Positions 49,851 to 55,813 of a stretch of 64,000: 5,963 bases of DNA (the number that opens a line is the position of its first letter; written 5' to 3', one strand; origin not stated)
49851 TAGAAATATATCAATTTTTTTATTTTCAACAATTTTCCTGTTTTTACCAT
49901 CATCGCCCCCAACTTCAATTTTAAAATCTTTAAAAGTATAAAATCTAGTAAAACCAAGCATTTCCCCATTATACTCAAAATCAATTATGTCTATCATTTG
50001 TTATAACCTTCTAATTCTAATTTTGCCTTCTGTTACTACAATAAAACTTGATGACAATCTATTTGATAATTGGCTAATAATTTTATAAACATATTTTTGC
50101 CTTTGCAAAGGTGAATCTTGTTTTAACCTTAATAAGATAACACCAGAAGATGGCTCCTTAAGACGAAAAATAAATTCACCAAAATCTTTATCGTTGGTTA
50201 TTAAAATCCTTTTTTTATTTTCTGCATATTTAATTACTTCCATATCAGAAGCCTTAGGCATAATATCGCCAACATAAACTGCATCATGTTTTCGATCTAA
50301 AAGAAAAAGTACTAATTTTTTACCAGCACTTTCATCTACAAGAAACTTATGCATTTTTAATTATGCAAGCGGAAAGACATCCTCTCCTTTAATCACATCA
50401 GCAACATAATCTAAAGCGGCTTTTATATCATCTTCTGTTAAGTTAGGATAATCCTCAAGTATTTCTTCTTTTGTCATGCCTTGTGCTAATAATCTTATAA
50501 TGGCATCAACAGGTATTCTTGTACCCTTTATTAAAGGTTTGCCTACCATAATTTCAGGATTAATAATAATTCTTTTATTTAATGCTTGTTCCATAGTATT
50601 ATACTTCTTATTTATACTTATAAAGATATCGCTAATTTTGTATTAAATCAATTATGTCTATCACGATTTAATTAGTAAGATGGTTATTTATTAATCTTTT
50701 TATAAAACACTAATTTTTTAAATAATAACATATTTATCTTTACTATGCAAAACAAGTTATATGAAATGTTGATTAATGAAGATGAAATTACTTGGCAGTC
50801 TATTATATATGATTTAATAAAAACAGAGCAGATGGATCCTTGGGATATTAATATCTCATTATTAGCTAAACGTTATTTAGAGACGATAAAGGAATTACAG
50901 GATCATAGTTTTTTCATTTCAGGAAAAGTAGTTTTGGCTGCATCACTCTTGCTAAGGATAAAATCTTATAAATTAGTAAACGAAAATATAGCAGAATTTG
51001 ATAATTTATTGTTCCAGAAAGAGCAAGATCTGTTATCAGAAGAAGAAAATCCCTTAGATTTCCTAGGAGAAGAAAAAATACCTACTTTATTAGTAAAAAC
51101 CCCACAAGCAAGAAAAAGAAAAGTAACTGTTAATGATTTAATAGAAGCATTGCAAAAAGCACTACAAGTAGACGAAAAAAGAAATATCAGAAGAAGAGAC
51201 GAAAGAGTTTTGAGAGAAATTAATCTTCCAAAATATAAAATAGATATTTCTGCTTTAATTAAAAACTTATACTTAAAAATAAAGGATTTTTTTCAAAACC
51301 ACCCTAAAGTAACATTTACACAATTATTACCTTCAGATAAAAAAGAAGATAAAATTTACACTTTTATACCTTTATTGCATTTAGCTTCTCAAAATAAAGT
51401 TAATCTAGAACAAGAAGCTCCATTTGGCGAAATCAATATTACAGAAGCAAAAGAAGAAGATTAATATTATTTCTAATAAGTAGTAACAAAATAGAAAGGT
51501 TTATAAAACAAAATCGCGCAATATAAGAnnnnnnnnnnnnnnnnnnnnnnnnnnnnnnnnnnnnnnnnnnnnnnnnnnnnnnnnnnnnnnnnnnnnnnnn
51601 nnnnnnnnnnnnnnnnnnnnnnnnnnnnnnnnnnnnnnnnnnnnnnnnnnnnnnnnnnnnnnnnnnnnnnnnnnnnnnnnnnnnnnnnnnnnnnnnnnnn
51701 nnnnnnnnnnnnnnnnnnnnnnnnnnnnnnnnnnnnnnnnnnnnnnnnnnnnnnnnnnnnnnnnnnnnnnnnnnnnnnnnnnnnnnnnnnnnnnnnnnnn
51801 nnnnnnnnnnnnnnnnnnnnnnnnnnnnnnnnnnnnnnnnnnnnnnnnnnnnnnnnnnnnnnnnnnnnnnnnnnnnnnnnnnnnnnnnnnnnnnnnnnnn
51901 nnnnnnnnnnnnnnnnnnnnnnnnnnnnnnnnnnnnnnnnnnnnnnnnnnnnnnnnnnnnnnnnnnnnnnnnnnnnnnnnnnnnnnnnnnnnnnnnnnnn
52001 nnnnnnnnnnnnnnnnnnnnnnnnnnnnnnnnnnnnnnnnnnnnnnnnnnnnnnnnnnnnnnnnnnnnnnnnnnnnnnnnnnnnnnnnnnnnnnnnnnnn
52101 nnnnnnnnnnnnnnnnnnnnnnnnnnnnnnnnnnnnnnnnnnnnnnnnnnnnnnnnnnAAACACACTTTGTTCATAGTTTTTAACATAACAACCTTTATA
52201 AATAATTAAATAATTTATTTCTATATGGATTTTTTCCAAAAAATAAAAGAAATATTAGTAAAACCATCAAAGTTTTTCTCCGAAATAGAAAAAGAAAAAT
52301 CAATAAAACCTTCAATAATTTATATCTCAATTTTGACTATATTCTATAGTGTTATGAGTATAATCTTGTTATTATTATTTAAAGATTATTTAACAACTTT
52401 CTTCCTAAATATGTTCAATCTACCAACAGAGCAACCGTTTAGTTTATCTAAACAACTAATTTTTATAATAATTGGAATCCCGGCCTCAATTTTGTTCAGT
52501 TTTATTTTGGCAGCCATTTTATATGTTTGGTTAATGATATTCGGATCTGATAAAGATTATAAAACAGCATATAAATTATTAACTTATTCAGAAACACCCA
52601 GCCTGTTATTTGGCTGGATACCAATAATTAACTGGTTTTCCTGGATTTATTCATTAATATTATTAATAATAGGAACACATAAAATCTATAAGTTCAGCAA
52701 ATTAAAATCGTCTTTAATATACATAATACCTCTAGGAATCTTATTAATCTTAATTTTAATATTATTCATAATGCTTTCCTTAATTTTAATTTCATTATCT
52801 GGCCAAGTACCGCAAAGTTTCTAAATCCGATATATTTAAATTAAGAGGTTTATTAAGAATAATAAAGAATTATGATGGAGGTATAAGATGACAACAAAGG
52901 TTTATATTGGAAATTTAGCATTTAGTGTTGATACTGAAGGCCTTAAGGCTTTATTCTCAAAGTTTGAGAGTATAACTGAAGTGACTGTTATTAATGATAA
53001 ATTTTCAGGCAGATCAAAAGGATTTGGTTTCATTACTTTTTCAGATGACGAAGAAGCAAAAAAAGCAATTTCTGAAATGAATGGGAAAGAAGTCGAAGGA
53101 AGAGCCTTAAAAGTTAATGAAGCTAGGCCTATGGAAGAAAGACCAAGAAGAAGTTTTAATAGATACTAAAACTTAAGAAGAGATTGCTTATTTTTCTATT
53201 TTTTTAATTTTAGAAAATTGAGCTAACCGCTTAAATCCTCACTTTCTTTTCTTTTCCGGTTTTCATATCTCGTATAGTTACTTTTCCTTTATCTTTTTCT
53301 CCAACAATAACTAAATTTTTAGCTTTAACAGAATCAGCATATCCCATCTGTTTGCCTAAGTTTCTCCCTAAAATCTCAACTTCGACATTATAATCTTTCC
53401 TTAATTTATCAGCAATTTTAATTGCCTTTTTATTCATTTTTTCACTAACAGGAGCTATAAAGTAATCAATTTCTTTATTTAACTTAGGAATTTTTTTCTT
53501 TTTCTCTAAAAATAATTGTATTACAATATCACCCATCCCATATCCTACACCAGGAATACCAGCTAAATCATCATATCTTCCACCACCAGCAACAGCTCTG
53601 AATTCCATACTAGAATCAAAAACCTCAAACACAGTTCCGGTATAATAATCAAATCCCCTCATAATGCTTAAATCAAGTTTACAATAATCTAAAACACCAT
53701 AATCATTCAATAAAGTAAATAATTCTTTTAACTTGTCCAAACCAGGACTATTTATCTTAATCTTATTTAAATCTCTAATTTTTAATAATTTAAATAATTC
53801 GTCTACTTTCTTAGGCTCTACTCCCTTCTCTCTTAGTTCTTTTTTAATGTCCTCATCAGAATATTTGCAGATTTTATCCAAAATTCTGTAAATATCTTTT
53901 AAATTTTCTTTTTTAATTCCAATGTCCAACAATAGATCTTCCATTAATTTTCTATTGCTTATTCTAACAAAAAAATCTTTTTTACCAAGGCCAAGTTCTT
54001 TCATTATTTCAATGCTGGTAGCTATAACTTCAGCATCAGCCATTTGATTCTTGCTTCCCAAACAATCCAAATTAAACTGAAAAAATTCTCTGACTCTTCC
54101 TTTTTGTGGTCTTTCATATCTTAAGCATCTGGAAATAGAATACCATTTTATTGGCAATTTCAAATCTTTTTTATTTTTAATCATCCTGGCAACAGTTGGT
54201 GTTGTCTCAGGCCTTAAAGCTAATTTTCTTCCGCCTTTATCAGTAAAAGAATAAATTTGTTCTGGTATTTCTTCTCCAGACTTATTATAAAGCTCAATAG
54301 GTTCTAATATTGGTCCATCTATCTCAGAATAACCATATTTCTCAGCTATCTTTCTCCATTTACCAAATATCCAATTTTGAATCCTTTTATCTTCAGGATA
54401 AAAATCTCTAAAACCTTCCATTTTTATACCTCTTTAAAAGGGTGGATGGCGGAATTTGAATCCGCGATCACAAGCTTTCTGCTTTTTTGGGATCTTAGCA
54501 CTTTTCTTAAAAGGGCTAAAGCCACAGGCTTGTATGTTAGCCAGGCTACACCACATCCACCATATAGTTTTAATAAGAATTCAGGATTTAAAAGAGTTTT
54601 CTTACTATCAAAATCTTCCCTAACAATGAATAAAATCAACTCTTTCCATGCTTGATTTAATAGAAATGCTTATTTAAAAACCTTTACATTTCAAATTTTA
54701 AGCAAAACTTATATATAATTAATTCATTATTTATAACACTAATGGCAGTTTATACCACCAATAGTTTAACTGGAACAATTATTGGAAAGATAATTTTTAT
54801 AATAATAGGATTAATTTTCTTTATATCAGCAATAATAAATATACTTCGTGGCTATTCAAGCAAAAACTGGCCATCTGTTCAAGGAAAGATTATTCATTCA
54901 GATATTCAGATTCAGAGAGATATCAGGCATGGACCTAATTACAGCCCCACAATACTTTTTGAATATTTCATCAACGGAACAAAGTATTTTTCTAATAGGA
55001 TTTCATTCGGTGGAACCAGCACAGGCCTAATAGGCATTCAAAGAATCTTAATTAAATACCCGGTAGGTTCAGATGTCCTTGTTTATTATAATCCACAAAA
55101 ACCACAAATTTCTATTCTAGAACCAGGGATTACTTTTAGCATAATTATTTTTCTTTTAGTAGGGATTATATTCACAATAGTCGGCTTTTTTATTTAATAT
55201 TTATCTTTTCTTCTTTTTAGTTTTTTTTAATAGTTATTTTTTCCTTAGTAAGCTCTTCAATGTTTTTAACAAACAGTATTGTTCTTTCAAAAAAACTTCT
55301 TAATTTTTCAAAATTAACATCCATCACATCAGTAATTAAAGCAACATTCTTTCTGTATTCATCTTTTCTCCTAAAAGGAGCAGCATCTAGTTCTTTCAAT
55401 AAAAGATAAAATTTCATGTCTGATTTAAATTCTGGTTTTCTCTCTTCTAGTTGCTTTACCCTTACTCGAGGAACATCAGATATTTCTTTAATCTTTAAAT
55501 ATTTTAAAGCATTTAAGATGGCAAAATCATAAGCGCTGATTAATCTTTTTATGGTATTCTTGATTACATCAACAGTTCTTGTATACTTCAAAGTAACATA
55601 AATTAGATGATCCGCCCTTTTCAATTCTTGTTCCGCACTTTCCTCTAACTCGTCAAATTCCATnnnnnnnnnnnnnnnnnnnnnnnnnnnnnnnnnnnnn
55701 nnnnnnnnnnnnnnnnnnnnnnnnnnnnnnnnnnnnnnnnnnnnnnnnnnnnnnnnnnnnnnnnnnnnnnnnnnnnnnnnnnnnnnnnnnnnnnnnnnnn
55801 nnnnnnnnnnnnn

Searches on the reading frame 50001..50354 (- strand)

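Call 57: search_protein_families(library=pfam, proteins=[window:50001-50354:-], max_evalue=0.001)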
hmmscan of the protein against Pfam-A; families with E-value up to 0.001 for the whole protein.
window:50001-50354:- (117 aa): 1 family
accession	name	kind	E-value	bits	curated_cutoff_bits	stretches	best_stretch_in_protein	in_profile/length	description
PF18480.7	DUF5615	-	4.7e-21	75.1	23.8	1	3-109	2-109/110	Domain of unknown function (DUF5615)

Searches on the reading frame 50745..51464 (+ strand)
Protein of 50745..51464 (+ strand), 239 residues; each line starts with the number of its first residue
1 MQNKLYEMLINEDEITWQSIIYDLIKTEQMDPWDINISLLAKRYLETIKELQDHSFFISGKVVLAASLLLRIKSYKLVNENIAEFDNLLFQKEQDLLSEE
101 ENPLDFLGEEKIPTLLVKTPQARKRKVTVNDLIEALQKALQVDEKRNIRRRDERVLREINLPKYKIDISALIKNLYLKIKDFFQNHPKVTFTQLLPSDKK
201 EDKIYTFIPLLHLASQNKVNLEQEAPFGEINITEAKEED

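Call 86: search_protein_families(library=pfam, proteins=[window:50745-51464:+], max_evalue=0.001)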
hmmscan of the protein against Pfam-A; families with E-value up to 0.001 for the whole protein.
window:50745-51464:+ (239 aa): 2 families
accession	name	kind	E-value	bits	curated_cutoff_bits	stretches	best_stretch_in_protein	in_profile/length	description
PF02616.19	SMC_ScpA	-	1.4e-14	55.1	24.6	1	24-233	1-230/232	Segregation and condensation protein ScpA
PF04824.21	Rad21_Rec8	-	0.00014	21.5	22.7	1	206-233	23-50/55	Conserved region of Rad21 / Rec8 like protein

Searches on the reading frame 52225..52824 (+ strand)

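Call 86: search_protein_families(library=pfam, proteins=[window:52225-52824:+], max_evalue=0.001)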
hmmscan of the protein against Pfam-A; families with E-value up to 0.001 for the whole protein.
window:52225-52824:+ (199 aa): 1 family
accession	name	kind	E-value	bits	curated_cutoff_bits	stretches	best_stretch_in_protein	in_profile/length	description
PF04893.22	Yip1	-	5e-18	66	28.6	1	9-179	2-171/173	Yip1 domain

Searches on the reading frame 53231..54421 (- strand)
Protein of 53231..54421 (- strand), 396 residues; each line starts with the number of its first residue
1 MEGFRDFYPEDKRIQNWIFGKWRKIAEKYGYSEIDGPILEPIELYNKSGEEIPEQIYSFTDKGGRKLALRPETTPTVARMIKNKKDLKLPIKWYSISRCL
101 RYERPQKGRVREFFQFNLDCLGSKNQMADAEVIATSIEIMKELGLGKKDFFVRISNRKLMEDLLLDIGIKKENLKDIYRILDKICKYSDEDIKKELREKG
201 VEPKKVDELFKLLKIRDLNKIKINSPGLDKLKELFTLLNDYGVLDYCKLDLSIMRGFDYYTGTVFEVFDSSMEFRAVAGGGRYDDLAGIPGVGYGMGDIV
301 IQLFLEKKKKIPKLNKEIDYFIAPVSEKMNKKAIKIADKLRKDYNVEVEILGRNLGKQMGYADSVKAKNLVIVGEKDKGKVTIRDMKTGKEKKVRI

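Call 57: search_protein_families(library=pfam, proteins=[window:53231-54421:-], max_evalue=0.001)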
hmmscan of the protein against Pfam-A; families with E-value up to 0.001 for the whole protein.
window:53231-54421:- (396 aa): 4 families
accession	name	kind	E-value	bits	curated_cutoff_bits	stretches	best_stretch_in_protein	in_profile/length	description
PF13393.11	tRNA-synt_His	-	1.2e-44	153.3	25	1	3-288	1-290/308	Histidyl-tRNA synthetase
PF00587.30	tRNA-synt_2b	-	2e-13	51.2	29.3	1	57-271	1-124/179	tRNA synthetase class II core domain (G, H, P, S and T)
PF03129.25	HGTP_anticodon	-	8.6e-11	42.3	21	1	321-395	3-83/94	Anticodon binding domain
PF01409.25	tRNA-synt_2d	-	5.5e-06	26.5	19.8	1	60-136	72-148/246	tRNA synthetases class II core domain (F)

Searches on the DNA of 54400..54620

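Call 71: search_rna_families(source=window, start=54400, end=54620, threshold=evalue, max_evalue=1, show_alignments=2)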
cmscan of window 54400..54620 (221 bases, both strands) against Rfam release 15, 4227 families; matches with E-value up to 1: 2.
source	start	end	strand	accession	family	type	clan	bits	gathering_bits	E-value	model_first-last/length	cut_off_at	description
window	54441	54560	-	RF00005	tRNA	Gene; tRNA;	CL00001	46.6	29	3e-09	1-71/71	no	tRNA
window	54474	54522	+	RF00246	mir-135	Gene; miRNA;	-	22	59.2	0.018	19-70/88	no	mir-135 microRNA precursor family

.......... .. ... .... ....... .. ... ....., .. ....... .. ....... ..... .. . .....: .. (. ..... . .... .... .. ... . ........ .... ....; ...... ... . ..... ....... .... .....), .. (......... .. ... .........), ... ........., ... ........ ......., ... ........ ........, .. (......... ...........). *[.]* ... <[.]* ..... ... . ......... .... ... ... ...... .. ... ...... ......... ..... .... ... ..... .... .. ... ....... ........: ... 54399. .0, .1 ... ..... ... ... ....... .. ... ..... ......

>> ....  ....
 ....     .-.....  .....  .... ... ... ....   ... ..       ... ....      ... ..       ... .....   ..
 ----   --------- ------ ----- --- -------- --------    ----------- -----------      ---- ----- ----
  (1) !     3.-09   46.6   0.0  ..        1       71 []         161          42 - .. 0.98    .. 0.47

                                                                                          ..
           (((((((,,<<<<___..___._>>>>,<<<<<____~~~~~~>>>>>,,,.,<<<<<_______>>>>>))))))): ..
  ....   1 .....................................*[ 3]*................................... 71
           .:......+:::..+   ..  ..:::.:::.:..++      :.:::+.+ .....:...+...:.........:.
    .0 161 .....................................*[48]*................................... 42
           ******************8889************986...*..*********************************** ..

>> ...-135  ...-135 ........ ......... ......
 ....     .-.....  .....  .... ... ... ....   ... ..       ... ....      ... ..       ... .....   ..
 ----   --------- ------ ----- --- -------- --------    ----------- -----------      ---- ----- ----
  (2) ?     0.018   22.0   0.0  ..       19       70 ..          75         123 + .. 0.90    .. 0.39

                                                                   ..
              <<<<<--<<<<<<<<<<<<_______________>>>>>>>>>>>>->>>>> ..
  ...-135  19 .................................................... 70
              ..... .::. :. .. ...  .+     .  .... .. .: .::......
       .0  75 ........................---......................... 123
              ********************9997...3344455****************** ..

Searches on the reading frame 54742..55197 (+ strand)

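Call 86: search_protein_families(library=pfam, proteins=[window:54742-55197:+], max_evalue=0.001)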
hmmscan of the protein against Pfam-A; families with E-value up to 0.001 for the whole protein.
window:54742-55197:+ (151 aa): 1 family
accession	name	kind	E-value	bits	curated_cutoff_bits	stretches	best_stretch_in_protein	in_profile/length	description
PF12158.14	DUF3592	-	2.4e-15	57.4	25.3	1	46-130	1-83/84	Domain of unknown function (DUF3592)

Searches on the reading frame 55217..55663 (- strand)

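Call 18: search_protein_families(library=pfam, proteins=[window:55217-55663:-], max_evalue=0.01)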
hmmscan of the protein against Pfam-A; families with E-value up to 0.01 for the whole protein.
window:55217-55663:- (148 aa): 1 family
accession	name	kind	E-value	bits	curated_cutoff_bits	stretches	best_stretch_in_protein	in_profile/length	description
PF04528.19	Adeno_E4_34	-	0.00078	19.6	27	1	16-71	42-97/146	Adenovirus early E4 34 kDa protein conserved region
